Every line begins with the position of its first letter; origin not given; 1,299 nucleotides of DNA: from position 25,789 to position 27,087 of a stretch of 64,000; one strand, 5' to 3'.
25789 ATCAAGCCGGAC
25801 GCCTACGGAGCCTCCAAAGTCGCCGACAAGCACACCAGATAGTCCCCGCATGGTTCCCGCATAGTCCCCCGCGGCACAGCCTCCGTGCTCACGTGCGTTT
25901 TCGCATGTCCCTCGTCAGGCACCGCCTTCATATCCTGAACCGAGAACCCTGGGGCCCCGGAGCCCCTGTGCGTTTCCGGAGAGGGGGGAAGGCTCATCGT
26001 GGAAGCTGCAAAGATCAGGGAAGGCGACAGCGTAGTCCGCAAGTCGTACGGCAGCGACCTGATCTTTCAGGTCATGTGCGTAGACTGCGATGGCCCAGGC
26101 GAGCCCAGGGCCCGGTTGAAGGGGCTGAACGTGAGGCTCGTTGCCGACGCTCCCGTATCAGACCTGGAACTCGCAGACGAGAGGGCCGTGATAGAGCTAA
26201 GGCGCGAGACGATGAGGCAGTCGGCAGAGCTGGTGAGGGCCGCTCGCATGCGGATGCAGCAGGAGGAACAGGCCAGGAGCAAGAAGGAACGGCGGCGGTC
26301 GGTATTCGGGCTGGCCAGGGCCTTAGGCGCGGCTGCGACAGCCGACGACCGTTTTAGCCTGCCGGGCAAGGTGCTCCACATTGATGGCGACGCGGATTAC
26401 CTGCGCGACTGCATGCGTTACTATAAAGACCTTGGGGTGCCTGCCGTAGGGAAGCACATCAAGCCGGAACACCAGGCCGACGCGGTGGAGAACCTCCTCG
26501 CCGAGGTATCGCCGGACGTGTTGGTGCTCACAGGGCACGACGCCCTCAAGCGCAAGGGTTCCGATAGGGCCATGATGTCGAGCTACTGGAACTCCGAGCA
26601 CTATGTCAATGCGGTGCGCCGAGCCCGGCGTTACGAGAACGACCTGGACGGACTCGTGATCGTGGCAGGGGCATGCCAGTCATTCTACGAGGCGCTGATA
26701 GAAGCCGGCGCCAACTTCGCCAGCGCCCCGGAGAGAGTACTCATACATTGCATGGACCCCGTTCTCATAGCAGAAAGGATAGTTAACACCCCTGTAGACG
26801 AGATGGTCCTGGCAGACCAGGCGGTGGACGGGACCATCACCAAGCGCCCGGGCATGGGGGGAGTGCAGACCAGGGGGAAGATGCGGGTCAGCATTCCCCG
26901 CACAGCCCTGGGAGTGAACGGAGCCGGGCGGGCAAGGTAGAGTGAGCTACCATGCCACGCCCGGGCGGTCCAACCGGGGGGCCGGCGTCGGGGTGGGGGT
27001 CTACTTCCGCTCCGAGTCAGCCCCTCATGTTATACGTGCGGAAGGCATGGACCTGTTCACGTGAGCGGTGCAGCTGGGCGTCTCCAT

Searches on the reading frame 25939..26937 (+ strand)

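Call 42: search_protein_families(library=pfam, proteins=[window:25939-26937:+], max_evalue=0.00001)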
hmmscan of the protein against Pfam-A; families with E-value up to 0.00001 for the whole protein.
window:25939-26937:+ (333 aa): 1 family
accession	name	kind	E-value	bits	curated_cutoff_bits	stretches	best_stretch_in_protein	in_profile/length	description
PF05582.17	Peptidase_U57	-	1.9e-98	329.7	25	1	28-320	2-280/280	YabG peptidase U57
